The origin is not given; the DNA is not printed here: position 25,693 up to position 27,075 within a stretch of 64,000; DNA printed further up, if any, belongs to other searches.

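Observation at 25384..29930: Racemase-like / M20 aminoacylase / alanine racemase operon bracketed by two GNAT acetyltransferases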

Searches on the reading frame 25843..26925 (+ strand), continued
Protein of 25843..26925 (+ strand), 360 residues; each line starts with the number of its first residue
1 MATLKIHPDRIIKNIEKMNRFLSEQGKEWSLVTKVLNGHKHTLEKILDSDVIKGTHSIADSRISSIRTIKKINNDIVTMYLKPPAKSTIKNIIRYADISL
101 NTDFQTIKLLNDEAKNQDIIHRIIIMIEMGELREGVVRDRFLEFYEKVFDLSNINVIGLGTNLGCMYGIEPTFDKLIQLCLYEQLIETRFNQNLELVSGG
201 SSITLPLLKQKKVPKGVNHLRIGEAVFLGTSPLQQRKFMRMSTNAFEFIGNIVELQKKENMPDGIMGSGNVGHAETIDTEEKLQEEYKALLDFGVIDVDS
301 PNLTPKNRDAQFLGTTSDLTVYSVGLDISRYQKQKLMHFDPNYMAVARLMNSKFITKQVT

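Call 17: search_protein_families(library=ncbifam, proteins=[L069:11094-12551:+, L011:1553-1996:+, L011:2006-3085:+, L011:4555-5700:+, L011:5701-6852:+])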
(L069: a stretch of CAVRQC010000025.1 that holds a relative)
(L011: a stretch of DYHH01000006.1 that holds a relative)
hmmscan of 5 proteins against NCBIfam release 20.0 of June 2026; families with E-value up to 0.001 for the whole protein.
L069:11094-12551:+ (485 aa): 8 families
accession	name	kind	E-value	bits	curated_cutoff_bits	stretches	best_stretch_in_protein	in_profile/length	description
TIGR02121.1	Na_Pro_sym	equivalog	5.5e-51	173.8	515.5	1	7-474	5-470/488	sodium/proline symporter PutP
TIGR00813.1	sss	superfamily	3.5e-50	171.3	184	1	33-434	1-411/411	sodium/solute symporter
TIGR02119.1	panF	equivalog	1.7e-39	136.1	328.05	1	8-473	6-468/471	sodium/pantothenate symporter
NF011948.0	PRK15419.1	equivalog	3.9e-33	115.1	955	1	6-464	8-464/502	sodium/proline symporter PutP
NF007790.0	PRK10484.1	equivalog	9.4e-24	84.1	401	1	2-444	2-453/527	solute:sodium symporter family transporter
TIGR03648.1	Na_symport_lg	subfamily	8.3e-23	80.6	320.75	2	8-192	4-182/547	VC_2705 family sodium/solute symporter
NF058657.1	MncbAcdTpMctC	equivalog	1.2e-15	57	670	1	3-445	6-456/527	monocarboxylic acid transporter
NF006903.2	PRK09395.1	subfamily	1.8e-09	36.5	750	1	6-444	38-481/552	cation/acetate symporter ActP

L011:1553-1996:+ (147 aa): 3 families
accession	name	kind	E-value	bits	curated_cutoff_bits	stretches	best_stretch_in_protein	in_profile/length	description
TIGR01575.1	rimI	equivalog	2.4e-05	24.5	86.4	1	61-139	37-115/132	ribosomal protein S18-alanine N-acetyltransferase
NF002959.0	PRK03624.1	equivalog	3.2e-05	23.7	124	1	58-139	51-132/147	GNAT family acetyltransferase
NF007807.0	PRK10514.1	equivalog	0.00015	21.7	134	1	90-138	76-124/147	acetyltransferase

L011:2006-3085:+ (359 aa): 1 family
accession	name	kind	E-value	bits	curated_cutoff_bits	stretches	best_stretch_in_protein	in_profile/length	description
NF040742.1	racem_Orr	exception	9.1e-86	288.1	480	1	3-357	3-350/351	ornithine racemase Orr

L011:4555-5700:+ (381 aa): 14 families
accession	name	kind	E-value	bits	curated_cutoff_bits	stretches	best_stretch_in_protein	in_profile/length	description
TIGR01891.1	amidohydrolases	subfamily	1.3e-64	218.6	153.75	1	10-367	1-366/366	amidohydrolase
NF038260.1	ectoine_DoeB_2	equivalog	8.2e-56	189.5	550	1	3-375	1-376/378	N(2)-acetyl-L-2,4-diaminobutanoate deacetylase DoeB2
NF040868.1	carboxypep_CpsA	equivalog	6.1e-55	186.5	500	1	3-346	8-353/391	carboxypeptidase CpsA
NF009555.0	PRK13004.1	equivalog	1.9e-10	40.2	321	1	3-227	10-230/399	YgeY family selenium metabolism-linked hydrolase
NF006365.0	PRK08588.1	subfamily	6.4e-09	35.6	289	1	102-333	109-336/383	succinyl-diaminopimelate desuccinylase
TIGR01910.1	DapE-ArgE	subfamily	5.1e-08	32.5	217.6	1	114-344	120-350/373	ArgE/DapE family deacylase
NF006769.0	PRK09290.1-3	subfamily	1.7e-07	30.3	452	1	183-315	220-352/417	allantoate amidohydrolase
NF006771.0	PRK09290.1-5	subfamily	5.9e-07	28.3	399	1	186-316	221-351/413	allantoate amidohydrolase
NF009920.0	PRK13381.1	subfamily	2.1e-05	23.5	293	1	104-328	149-361/412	peptidase T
NF009557.0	PRK13009.1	equivalog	2.6e-05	23.5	284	1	185-295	186-297/377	succinyl-diaminopimelate desuccinylase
TIGR01246.1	dapE_proteo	equivalog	5e-05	22.5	361.8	1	170-289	169-284/370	succinyl-diaminopimelate desuccinylase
NF010589.0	PRK13983.1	equivalog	9.2e-05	21.5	333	1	94-310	119-345/409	M20 family metallo-hydrolase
TIGR01879.1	hydantase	subfamily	0.00043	19.3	204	1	184-315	211-342/401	hydantoinase/carbamoylase family amidase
NF006401.0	PRK08651.1-4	equivalog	0.00092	18.3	381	0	124-298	136-293/376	succinyl-diaminopimelate desuccinylase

L011:5701-6852:+ (383 aa): 9 families
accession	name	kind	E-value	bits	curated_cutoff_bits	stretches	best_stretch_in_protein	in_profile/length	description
TIGR00492.1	alr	equivalog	1.3e-84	284.2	168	1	5-383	3-369/369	alanine racemase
NF033131.1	vanT-G-Cterm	exception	2.7e-70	237.1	460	1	6-377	4-364/368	serine racemase VanT catalytic subunit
NF008897.0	PRK11930.1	equivalog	5.4e-69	233.1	804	1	5-374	460-812/822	bifunctional UDP-N-acetylmuramoyl-tripeptide:D-alanyl-D-alanine ligase/alanine racemase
NF009879.0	PRK13340.1-4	subfamily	2.9e-52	177.9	434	1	5-371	42-394/406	alanine racemase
NF000791.0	PRK00053.2-2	equivalog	2.7e-51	174.8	218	1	5-382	2-340/340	alanine racemase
NF002970.2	PRK03646.1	exception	2.4e-45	155.1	600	1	7-378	7-352/356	catabolic alanine racemase DadX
NF033132.1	vanT-CELN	equivalog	1.3e-40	139.6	900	1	5-347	340-670/697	membrane-bound serine racemase VanT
NF033133.1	vanT-L-cat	exception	4.8e-31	108.3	750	1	12-346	15-337/366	serine racemase VanT-L catalytic subunit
NF000792.0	PRK00053.2-3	equivalog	4.5e-30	105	384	1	6-379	5-356/360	alanine racemase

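Call 21: search_solved_structures(query=A1, max_evalue=0.01, show_alignments=2)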
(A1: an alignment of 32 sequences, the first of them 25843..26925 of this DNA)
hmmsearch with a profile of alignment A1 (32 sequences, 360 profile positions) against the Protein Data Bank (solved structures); distinct sequences matched with E-value up to 0.01: 3.
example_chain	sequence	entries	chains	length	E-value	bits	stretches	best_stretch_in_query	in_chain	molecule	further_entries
4rv1_A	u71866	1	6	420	7.6e-05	24.9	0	284-311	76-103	Engineered Protein OR497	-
4hxt_A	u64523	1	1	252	0.0024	20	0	284-311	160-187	De Novo Protein OR329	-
6swg_A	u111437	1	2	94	0.0093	18.1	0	3-68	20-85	Periphilin-1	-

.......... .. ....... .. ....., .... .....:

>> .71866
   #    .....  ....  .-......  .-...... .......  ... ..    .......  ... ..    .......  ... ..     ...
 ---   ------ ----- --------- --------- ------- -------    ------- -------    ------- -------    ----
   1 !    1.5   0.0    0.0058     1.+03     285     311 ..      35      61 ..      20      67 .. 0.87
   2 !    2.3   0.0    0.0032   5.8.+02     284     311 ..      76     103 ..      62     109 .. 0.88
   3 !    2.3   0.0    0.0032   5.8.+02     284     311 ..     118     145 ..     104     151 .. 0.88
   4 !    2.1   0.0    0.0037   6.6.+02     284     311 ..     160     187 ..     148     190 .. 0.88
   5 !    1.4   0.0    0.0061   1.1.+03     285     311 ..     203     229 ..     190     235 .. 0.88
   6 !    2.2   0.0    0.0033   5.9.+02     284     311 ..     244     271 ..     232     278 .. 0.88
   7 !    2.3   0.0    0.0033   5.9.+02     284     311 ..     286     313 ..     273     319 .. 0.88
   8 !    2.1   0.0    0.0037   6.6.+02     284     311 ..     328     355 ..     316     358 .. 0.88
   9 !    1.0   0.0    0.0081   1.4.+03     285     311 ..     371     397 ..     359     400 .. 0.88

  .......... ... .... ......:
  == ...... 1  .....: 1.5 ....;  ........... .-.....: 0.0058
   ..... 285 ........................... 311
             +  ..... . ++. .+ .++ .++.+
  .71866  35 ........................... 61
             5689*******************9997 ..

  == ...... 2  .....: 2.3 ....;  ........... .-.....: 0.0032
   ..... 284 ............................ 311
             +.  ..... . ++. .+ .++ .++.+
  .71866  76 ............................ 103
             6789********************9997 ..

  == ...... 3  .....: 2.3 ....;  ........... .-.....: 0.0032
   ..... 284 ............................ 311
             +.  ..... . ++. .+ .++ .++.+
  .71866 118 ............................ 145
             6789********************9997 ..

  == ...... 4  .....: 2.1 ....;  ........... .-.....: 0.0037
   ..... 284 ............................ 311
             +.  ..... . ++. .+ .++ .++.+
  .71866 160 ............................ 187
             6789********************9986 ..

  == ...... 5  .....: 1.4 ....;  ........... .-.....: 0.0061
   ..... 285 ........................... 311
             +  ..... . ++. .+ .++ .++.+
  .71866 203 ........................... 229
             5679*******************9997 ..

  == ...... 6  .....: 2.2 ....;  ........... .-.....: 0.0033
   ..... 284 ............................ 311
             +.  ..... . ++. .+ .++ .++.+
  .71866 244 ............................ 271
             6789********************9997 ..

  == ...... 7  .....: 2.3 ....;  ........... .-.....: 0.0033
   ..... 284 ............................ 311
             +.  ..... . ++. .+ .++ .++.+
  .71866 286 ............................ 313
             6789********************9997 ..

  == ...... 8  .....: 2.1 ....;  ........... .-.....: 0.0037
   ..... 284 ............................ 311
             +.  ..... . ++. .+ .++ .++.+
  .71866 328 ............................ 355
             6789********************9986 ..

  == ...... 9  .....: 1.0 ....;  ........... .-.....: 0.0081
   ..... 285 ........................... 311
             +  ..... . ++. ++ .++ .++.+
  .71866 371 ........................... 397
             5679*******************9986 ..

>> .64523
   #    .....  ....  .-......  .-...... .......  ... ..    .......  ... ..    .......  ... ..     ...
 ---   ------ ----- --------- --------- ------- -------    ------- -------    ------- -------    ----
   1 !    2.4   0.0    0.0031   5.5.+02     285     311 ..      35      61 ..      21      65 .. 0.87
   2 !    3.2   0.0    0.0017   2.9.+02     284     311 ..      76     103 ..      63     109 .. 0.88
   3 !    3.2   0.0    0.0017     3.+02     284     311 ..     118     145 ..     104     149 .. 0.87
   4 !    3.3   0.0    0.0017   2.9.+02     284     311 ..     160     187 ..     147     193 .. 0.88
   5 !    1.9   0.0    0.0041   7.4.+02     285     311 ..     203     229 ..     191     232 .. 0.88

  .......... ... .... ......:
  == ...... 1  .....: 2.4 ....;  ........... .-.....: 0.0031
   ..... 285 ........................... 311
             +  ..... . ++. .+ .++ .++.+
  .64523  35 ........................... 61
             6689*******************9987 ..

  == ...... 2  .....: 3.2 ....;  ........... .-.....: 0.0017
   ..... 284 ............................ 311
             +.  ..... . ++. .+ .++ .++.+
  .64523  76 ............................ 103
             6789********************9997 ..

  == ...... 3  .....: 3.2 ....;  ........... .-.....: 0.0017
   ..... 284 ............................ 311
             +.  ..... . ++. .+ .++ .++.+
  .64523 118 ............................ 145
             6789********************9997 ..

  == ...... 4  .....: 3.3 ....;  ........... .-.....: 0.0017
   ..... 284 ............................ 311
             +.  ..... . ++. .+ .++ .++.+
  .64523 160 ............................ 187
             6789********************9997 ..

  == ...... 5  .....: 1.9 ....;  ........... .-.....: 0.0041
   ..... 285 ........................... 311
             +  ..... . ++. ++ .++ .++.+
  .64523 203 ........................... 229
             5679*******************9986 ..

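Call 59: predict_structure(alignment_id=A1)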
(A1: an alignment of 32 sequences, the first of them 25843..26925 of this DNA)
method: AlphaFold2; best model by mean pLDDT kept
length: 360 residues; sequences in the alignment: 32
mean_pLDDT: 85.1   pTM: 0.85
mean pLDDT of the five models: 85.1, 84.3, 83.8, 82.1, 81.5
residues with pLDDT >= 90: 182; 70-90: 122; 50-70: 41; < 50: 15
segments of 3 or more residues with pLDDT < 50: 164-169, 265-271
pLDDT, mean of each block of 10 residues (from residue 1): 95 97 93 94 96 95 96 96 90 96 93 98 83 62 89 93 50 73 86 78 77 84 90 78 95 85 49 53 75 88 89 86 86 87 93 94
secondary structure, 60 per line:
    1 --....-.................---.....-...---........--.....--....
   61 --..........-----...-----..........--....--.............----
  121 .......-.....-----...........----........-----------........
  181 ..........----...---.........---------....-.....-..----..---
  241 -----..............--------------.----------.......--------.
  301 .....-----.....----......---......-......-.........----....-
elements in order: E3-6 H8-24 E28-32 H40-47 H50-54 E57-60 H63-72 E78-80 H86-95 E98-101 H104-116 E121-127 H129-133 H139-149 E154-161 H173-190 E195-197 H201-209 E219-222 H224-228 E246-259 E285-291 E303-305 E311-315 E320-325 H329-334 E336-341 H343-351 E356-359

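Call 63: fold_search(model_id=the predicted structure, library=pdb)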
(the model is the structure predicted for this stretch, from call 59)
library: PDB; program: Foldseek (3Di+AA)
matches with E <= 10: 1700; with E <= 0.001: 360
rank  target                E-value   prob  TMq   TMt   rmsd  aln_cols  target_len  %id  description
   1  4dza                  6.6e-16  1.00  0.69  0.67   5.4       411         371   13  Crystal structure of a lysine racemase within internal aldimine linkage (released 2013-03-06)
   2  4ecl_B                2.9e-15  1.00  0.68  0.67   5.8       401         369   15  Crystal structure of the cytoplasmic domain of vancomycin resistance serine racemase VanTg (released 2012-04-18)
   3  5yyc_A                3.1e-15  1.00  0.72  0.71   5.7       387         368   16  Crystal structure of alanine racemase from Bacillus pseudofirmus (OF4) (released 2019-01-02)
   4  3s46_A                1.1e-14  1.00  0.66  0.64   7.5       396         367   14  The crystal structure of alanine racemase from streptococcus pneumoniae (released 2011-06-22)
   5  5fac_C                1.2e-14  1.00  0.72  0.68   5.5       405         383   12  Alanine Racemase from Streptomyces coelicolor A3(2) (released 2016-12-21)
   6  4ecl_C                1.6e-14  1.00  0.68  0.66   5.9       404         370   14  Crystal structure of the cytoplasmic domain of vancomycin resistance serine racemase VanTg (released 2012-04-18)
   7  4ecl_A                1.8e-14  1.00  0.68  0.66   5.8       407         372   14  Crystal structure of the cytoplasmic domain of vancomycin resistance serine racemase VanTg (released 2012-04-18)
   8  4luy_A                2.1e-14  1.00  0.68  0.65   5.6       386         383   12  Crystal structure of CdALR mutant K 271 T (released 2014-06-04)
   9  4bf5_A                2.1e-14  1.00  0.68  0.63   6.0       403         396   13  Structure of broad spectrum racemase from Aeromonas hydrophila (released 2014-01-15)
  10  5fac_A                2.2e-14  1.00  0.71  0.67   5.6       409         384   13  Alanine Racemase from Streptomyces coelicolor A3(2) (released 2016-12-21)
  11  5fac_B                2.5e-14  1.00  0.72  0.69   5.5       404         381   12  Alanine Racemase from Streptomyces coelicolor A3(2) (released 2016-12-21)
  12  4lus_D                2.8e-14  1.00  0.70  0.66   5.7       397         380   12  alanine racemase [Clostridium difficile 630] (released 2014-06-04)
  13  5fag_B                3.0e-14  1.00  0.69  0.65   5.5       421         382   12  Alanine Racemase from Streptomyces coelicolor A3(2) with Bound Propionate Inhibitor (released 2016-12-21)
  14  5fag_A                3.1e-14  1.00  0.70  0.66   5.5       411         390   12  Alanine Racemase from Streptomyces coelicolor A3(2) with Bound Propionate Inhibitor (released 2016-12-21)
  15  4lut_A                3.7e-14  1.00  0.66  0.63   6.1       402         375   12  alanine racemase [Clostridium difficile 630] complex with cycloserine (released 2014-06-04)
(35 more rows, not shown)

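Call 68: search_protein_families(library=ncbifam, proteins=[L008:2150-3016:+, L008:3624-4901:+, L006:11141-11593:+, L064:2542-2907:+, L064:4235-4747:+, L012:8860-9516:+], max_evalue=0.001)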
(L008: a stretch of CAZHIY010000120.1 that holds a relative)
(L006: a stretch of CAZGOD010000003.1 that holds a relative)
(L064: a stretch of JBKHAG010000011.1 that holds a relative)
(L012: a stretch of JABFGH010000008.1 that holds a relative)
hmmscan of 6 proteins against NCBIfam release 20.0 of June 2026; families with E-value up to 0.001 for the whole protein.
L008:2150-3016:+ (288 aa): 6 families
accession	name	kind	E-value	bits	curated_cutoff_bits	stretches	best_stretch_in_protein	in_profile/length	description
NF040815.2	recomb_XerA_Arch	equivalog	5.2e-14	52.5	220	1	23-216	2-187/263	site-specific tyrosine recombinase/integron integrase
NF001399.0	PRK00283.1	subfamily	1e-08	34.8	279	1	33-258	22-248/300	tyrosine recombinase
TIGR02224.1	recomb_XerC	equivalog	2.2e-08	33.8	335.15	1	38-238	25-226/295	tyrosine recombinase XerC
TIGR02225.1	recomb_XerD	equivalog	3.6e-08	33.1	329.6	1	24-258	3-239/290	site-specific tyrosine recombinase XerD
TIGR02249.1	integrase_gron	subfamily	0.00036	20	265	0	39-200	24-178/315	integron integrase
NF003462.0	PRK05084.1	equivalog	0.00088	18.1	267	0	126-200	193-256/360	tyrosine recombinase XerS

L008:3624-4901:+ (425 aa): 3 families
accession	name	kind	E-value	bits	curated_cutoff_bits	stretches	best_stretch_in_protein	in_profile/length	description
TIGR01613.1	primase_Cterm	subfamily_domain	2.1e-32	112.2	108.7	1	89-376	2-289/304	phage/plasmid primase, P4 family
NF011296.0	PRK14709.1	subfamily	1.3e-14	53.8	613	1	82-381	124-420/469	hypothetical protein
NF005477.0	PRK07078.1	subfamily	3.1e-12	45.5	1014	1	81-400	411-727/759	hypothetical protein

L006:11141-11593:+ (150 aa): 0 families

L064:2542-2907:+ (121 aa): 0 families

L064:4235-4747:+ (170 aa): 0 families

L012:8860-9516:+ (218 aa): 9 families
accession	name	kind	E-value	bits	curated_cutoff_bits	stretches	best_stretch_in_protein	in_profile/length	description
NF004799.0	PRK06148.1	subfamily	1.6e-46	158.8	1128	1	4-216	361-575/1015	hypothetical protein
NF004800.0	PRK06149.1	equivalog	3.2e-09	35.4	973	1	11-214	364-537/972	aminotransferase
NF045981.1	MSC0775_fam_LP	subfamily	3.4e-09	35.7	250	1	150-185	587-622/740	MSC_0775 family lipoprotein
NF052529.1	PG_M23_Pgp6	exception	3.3e-08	32.6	600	1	57-179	313-420/452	peptidoglycan metallopeptidase Pgp6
NF052530.1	Heli_ShapePgp3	exception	6e-08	32.1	300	1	60-181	152-254/270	peptidoglycan metallopeptidase Pgp3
NF053825.1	PdgNdpepShyA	equivalog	2.6e-07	29.7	700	1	77-180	290-382/425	peptidoglycan DD-endopeptidase ShyA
NF008652.0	PRK11649.1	equivalog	3e-07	29.5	341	1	79-181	309-400/439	murein DD-endopeptidase MepM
NF052336.1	PdgHdaseHSB100310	equivalog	1.3e-05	24.7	500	1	80-180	54-143/316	peptidoglycan hydrolase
NF053824.1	PdgNdpepShyC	equivalog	0.00034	19.6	700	1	79-181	292-383/429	peptidoglycan DD-endopeptidase ShyC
